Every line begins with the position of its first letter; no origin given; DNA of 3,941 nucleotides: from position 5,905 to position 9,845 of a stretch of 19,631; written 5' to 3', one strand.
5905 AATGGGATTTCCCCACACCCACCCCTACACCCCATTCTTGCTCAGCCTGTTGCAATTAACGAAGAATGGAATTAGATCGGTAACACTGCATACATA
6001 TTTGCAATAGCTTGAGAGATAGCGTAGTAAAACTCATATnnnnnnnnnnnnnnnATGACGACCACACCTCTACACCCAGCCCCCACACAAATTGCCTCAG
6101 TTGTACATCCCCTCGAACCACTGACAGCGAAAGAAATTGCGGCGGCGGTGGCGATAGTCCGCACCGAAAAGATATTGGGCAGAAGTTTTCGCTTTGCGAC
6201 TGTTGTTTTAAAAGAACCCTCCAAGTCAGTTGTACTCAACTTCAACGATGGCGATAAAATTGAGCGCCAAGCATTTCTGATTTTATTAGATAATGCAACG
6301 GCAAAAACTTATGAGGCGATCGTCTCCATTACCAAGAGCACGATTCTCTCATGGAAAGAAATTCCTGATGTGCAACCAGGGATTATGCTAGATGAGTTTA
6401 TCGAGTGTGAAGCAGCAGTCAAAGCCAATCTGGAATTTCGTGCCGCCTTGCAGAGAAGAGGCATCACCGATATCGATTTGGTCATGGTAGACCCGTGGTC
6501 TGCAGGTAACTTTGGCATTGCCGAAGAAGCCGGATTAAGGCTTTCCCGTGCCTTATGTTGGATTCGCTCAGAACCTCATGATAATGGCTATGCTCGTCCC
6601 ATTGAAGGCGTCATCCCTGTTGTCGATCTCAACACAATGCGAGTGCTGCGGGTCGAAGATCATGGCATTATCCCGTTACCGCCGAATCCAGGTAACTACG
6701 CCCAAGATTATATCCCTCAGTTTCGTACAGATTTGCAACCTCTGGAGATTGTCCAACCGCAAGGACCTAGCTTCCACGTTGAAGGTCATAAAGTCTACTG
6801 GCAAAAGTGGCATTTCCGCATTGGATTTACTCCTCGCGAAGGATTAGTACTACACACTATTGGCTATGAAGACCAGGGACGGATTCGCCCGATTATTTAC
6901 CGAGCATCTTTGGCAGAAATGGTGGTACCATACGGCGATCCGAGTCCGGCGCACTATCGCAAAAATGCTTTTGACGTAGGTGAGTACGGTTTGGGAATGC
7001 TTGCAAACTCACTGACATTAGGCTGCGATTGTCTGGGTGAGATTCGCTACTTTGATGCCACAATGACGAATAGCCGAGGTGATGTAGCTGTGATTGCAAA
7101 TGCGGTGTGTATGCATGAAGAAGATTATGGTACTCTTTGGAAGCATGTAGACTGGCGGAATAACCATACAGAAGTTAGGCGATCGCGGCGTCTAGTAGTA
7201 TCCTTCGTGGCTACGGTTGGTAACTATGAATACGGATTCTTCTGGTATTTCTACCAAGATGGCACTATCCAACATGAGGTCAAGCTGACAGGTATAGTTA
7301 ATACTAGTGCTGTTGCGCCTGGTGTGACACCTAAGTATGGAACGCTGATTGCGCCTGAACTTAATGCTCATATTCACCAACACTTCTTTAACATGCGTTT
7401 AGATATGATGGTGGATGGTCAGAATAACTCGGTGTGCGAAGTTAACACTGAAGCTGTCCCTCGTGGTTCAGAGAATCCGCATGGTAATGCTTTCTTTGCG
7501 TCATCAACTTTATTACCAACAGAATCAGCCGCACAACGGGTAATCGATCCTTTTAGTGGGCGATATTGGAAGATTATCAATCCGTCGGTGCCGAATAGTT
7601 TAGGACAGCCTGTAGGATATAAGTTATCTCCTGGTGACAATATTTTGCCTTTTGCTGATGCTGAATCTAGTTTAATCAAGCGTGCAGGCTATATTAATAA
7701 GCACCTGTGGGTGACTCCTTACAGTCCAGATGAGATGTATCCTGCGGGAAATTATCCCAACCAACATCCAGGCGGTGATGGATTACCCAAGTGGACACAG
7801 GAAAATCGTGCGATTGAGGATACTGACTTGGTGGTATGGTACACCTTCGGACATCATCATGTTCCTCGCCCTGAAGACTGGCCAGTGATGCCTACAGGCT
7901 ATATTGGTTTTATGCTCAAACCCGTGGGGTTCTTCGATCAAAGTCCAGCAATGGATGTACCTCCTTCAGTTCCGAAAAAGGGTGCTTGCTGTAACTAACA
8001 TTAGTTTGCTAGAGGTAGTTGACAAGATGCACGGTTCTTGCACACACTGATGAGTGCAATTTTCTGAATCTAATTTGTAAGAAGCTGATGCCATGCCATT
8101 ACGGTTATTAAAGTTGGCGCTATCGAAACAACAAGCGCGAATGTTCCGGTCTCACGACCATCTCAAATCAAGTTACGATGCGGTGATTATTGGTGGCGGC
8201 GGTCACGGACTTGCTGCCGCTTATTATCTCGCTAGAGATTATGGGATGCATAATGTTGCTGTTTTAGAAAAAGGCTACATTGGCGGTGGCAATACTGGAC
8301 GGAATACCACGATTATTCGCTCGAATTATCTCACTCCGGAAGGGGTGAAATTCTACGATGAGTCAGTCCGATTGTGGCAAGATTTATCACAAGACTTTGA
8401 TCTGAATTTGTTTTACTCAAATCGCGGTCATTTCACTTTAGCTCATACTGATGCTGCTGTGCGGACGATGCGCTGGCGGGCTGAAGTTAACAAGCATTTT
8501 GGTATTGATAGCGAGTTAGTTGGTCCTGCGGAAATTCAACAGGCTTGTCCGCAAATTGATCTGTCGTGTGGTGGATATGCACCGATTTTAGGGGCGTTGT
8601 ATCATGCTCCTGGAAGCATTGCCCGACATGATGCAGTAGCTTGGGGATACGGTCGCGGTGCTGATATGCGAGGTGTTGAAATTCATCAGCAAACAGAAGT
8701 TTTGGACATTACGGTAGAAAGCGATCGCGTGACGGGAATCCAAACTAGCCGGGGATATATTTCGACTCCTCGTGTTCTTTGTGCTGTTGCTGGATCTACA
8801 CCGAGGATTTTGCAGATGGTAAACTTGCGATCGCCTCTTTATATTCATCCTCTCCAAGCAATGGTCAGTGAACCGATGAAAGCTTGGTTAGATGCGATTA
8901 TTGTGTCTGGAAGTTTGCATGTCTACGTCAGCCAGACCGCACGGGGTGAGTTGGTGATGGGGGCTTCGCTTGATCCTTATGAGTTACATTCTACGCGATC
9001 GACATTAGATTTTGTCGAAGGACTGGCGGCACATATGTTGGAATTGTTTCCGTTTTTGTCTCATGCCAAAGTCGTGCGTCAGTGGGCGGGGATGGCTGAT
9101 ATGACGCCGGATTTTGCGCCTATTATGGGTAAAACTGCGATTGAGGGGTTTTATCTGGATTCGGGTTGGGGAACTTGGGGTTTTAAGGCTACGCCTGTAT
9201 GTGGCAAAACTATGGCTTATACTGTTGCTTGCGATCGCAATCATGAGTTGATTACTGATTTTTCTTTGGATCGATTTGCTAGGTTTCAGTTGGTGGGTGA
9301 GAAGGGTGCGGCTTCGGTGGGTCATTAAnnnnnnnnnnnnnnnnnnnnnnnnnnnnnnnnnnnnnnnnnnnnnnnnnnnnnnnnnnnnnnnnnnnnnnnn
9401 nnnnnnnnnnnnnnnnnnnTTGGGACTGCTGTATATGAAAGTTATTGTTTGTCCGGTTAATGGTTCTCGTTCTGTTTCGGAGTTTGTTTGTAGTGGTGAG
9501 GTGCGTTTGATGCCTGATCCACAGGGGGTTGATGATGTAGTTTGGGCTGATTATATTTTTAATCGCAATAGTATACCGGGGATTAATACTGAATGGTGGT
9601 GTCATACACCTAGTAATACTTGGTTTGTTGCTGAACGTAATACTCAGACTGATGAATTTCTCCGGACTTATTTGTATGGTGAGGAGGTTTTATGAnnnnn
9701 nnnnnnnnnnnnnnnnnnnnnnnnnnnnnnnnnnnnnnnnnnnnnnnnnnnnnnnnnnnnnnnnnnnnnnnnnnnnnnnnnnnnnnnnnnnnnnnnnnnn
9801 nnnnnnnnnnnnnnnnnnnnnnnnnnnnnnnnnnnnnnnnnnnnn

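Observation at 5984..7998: Copper/TPQ amine oxidase driven by a canonical NtcA-type promoter, with an APC permease immediately upstream of the NMG cluster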

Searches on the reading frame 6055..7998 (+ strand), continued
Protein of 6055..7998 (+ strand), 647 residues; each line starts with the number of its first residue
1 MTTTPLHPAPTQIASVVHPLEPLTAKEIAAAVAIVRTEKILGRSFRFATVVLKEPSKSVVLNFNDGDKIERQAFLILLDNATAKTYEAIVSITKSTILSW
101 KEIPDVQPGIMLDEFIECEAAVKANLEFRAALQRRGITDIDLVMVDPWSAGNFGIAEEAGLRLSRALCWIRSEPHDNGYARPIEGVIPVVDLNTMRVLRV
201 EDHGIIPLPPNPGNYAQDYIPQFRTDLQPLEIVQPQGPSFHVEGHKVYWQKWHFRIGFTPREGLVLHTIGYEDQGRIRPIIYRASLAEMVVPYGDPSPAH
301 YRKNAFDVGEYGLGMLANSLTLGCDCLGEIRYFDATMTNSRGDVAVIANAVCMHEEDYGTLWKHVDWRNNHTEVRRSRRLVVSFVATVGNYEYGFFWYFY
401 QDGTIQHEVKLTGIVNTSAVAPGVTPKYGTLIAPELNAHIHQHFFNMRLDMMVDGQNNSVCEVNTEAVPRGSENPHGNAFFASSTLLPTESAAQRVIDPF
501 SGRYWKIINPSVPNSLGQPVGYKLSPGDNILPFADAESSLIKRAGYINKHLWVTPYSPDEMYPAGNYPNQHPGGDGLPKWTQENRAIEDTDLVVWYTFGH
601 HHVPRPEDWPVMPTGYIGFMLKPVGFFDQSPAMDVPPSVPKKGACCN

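Call 71: search_protein_families(library=pfam, proteins=[L013:4811-5599:+, L013:6377-7036:+, L013:7157-7714:-, L013:7871-8620:-, L013:8914-9810:+, L013:12379-13401:-, L013:15628-16062:+, L013:16195-17886:+, L013:1757-2725:-, L013:5971-6306:+], max_evalue=0.0001)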
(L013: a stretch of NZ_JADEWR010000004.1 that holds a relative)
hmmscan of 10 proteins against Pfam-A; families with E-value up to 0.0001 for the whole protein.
L013:4811-5599:+ (262 aa): 2 families
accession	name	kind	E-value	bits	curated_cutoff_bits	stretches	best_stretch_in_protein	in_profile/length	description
PF13676.11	TIR_2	-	3.8e-17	63.3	28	1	135-247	1-111/122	TIR domain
PF01582.25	TIR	-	1.3e-05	25.6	21.3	1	133-229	2-98/179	TIR domain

L013:6377-7036:+ (219 aa): 3 families
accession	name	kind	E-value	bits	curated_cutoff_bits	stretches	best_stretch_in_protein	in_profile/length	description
PF13419.12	HAD_2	-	3.4e-27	96.1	23.8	1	8-180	1-178/178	Haloacid dehalogenase-like hydrolase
PF00702.32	Hydrolase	-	6.2e-26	92.4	26.4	1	6-174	2-191/191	haloacid dehalogenase-like hydrolase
PF13242.12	Hydrolase_like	-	1.2e-07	32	22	1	135-199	2-67/75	HAD-hyrolase-like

L013:7157-7714:- (185 aa): 1 family
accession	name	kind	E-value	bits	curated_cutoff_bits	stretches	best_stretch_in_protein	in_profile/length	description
PF10025.14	DUF2267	-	1.3e-24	87.2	29.8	1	30-176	2-118/122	Uncharacterized conserved protein (DUF2267)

L013:7871-8620:- (249 aa): 1 family
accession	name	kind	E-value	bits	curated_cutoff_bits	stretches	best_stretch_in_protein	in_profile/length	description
PF00497.25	SBP_bac_3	-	2.9e-28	98.7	26.4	1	25-239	4-130/132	Bacterial extracellular solute-binding proteins, family 3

L013:8914-9810:+ (298 aa): 1 family
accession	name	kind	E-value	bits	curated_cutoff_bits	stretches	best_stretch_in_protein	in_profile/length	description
PF05721.19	PhyH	-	2.6e-19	70.8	22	1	16-221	1-204/213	Phytanoyl-CoA dioxygenase (PhyH)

L013:12379-13401:- (340 aa): 3 families
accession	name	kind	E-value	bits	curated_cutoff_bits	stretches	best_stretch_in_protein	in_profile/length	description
PF00561.26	Abhydrolase_1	-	1.2e-14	55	25.8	1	59-312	3-245/245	alpha/beta hydrolase fold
PF12697.13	Abhydrolase_6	-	2.8e-14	54.7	26.3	1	60-318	2-217/217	Alpha/beta hydrolase family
PF12146.15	Hydrolase_4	-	3.8e-06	26.8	27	1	85-154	34-107/239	Serine aminopeptidase, S33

L013:15628-16062:+ (144 aa): 0 families

L013:16195-17886:+ (563 aa): 1 family
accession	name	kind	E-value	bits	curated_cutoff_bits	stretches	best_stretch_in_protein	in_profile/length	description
PF09587.15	PGA_cap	-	9.1e-51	173.2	27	1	248-484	1-252/255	Bacterial capsule synthesis protein PGA_cap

L013:1757-2725:- (322 aa): 0 families

L013:5971-6306:+ (111 aa): 1 family
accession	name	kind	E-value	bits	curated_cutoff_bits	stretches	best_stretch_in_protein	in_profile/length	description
PF01934.22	HepT-like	-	7.1e-28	97.2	23.5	1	11-105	1-119/120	Ribonuclease HepT-like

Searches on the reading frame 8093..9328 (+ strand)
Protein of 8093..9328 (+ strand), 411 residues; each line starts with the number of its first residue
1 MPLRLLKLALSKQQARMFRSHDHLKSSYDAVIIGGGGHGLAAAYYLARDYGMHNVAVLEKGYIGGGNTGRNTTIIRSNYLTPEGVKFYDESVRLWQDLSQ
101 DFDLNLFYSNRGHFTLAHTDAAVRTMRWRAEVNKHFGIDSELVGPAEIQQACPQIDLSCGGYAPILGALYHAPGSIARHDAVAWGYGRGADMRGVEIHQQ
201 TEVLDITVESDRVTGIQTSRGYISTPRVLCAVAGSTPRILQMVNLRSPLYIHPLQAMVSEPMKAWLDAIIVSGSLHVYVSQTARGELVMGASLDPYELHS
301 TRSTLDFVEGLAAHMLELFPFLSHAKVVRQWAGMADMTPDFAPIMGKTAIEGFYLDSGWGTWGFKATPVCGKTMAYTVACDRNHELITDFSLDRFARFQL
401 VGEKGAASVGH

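Call 3: search_protein_families(library=pfam, proteins=[window:8093-9328:+])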
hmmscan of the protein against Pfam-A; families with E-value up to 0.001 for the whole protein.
window:8093-9328:+ (411 aa): 6 families
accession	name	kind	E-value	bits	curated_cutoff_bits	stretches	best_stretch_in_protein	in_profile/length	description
PF01266.30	DAO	-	2.7e-63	215.1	27.9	1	29-376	1-352/353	FAD dependent oxidoreductase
PF00890.30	FAD_binding_2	-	3e-06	27.1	20.4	0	29-68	1-38/414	FAD binding domain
PF01946.23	Thi4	-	8.6e-06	25.6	26.2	1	27-68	17-58/235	Thi4 family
PF13738.12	Pyr_redox_3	-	3.8e-05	23.5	30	0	31-64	1-33/305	Pyridine nucleotide-disulphide oxidoreductase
PF13450.12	NAD_binding_8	-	7.5e-05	23.4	21.9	1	32-70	1-37/68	NAD(P)-binding Rossmann-like domain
PF07992.20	Pyr_redox_2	-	0.00025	21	26.1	0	28-63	1-36/291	Pyridine nucleotide-disulphide oxidoreductase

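Call 34: search_protein_families(library=ncbifam, proteins=[window:8093-9328:+], max_evalue=0.00001)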
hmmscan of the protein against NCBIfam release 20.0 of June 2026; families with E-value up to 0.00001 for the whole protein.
window:8093-9328:+ (411 aa): 13 families
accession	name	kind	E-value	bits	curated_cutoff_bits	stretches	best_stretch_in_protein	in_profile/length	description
TIGR01373.1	soxB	subfamily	1.2e-140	468.9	529.45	1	8-402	10-406/407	sarcosine oxidase subunit beta family protein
TIGR02352.1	thiamin_ThiO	equivalog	1.3e-25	90.3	250.8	1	31-378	2-347/351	glycine oxidase ThiO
NF001933.0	PRK00711.1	subfamily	1.1e-23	84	383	1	93-397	117-418/429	D-amino acid dehydrogenase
NF008425.0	PRK11259.1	equivalog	2.3e-19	69.6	257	1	26-396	3-376/377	N-methyl-L-tryptophan oxidase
TIGR01377.1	soxA_mon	subfamily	6.1e-17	61.4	479.65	1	28-397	1-377/381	amino oxidase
NF050086.1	pipecolate_AmaA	exception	1.8e-14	53.2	600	1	25-390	23-392/425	L-pipecolate oxidase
NF008726.1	PRK11728.1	equivalog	2.4e-13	49.7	299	1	28-254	1-220/389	L-2-hydroxyglutarate oxidase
TIGR03364.1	HpnW_proposed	hypoth_equivalog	1.8e-11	43.7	285.1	1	28-261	1-222/365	TIGR03364 family FAD-dependent oxidoreductase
TIGR03329.1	Phn_aa_oxid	hypoth_equivalog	1.4e-10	40.5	632.8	1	9-350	7-362/460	putative aminophosphonate oxidoreductase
NF005064.0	PRK06481.1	equivalog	1.3e-07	30.7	542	1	18-72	52-104/506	flavocytochrome c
NF009074.0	PRK12409.1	equivalog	7.3e-07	28.7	494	0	307-380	333-405/410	D-amino acid dehydrogenase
TIGR01813.1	flavo_cyto_c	subfamily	4.7e-06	25.6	285.45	0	29-72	1-43/444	flavocytochrome c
TIGR03143.1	AhpF_homolog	hypoth_equivalog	6.6e-06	25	687.65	0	26-68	3-43/555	putative alkyl hydroperoxide reductase F subunit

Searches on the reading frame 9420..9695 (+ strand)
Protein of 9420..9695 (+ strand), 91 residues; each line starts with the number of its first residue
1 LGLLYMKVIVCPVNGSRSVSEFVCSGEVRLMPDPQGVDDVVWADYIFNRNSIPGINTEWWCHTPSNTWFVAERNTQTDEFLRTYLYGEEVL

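Call 3: search_protein_families(library=pfam, proteins=[window:9420-9695:+])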
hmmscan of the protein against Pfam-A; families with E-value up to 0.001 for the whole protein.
window:9420-9695:+ (91 aa): 1 family
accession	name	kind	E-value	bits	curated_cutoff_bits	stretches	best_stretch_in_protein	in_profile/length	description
PF04267.17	SoxD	-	1.8e-25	89.3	27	1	9-85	2-81/82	Sarcosine oxidase, delta subunit family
